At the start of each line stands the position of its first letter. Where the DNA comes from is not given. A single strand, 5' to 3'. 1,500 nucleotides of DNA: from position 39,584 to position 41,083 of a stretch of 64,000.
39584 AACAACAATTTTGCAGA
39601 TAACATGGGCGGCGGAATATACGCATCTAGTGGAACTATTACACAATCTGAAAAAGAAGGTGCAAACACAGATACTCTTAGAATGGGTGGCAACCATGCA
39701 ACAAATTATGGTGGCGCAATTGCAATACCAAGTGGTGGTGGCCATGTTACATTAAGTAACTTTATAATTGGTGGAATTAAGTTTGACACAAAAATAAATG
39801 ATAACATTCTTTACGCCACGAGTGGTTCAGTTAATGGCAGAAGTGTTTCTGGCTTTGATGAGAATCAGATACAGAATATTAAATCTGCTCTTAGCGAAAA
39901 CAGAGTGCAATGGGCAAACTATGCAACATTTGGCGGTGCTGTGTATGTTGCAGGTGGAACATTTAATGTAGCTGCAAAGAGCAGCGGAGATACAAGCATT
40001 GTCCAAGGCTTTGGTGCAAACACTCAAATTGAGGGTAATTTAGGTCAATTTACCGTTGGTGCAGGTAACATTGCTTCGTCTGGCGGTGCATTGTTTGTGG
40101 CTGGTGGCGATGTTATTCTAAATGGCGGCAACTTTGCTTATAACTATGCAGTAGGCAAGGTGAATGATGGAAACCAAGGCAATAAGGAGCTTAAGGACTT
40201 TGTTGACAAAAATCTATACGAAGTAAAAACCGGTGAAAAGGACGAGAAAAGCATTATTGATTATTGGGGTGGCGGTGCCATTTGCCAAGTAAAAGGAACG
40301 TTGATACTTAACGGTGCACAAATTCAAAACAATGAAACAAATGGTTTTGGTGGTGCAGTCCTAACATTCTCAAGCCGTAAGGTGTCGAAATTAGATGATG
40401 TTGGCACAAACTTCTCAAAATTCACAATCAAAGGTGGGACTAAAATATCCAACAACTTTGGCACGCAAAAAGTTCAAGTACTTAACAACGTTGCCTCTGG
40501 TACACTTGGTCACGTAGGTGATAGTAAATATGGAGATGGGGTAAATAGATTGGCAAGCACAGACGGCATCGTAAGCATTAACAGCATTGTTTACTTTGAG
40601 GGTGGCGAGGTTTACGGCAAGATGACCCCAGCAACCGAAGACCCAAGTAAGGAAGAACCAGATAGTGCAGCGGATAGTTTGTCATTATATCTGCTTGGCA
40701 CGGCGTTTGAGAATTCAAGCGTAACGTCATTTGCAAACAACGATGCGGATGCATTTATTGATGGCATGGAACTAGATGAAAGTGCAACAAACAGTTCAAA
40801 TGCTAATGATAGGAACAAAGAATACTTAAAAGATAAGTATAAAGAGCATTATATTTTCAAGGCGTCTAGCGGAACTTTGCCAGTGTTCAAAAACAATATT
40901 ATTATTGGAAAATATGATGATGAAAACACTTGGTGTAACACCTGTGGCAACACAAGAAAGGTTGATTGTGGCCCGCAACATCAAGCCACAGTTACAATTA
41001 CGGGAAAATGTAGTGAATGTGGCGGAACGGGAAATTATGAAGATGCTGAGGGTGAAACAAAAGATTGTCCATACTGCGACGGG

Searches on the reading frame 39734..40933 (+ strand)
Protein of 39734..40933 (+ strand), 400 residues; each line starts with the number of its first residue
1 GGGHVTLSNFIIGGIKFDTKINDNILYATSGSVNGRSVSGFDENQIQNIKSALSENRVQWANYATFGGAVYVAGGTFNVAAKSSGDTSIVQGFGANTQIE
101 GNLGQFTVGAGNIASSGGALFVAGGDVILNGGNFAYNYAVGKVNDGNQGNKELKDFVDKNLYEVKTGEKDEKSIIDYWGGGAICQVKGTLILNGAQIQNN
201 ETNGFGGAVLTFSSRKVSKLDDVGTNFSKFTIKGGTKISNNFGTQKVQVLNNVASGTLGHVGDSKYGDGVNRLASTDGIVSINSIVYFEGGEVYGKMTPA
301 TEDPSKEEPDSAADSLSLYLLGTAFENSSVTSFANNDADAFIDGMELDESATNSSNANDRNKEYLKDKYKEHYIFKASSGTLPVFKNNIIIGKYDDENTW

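Call 6: search_protein_families(library=pfam, proteins=[window:39734-40933:+], max_evalue=1)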
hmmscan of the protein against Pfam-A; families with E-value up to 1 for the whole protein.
window:39734-40933:+ (400 aa): 1 family
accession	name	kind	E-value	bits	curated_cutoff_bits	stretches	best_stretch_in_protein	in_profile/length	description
PF01344.31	Kelch_1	-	0.26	11.3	20.1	0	64-78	8-22/46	Kelch motif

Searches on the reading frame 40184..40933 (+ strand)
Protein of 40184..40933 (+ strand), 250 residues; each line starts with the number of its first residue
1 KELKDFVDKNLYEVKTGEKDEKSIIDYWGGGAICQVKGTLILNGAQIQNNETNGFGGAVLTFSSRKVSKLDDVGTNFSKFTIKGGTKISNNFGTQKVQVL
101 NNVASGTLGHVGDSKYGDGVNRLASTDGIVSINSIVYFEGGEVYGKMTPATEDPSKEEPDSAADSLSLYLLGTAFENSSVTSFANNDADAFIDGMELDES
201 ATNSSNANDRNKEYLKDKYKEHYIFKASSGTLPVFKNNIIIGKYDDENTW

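Call 54: find_homologous_proteins(query=window:40184-40933:+, max_evalue=0.001)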
Query window:40184-40933:+: 485 candidates shared short words with the query, none scored E <= 0.001.
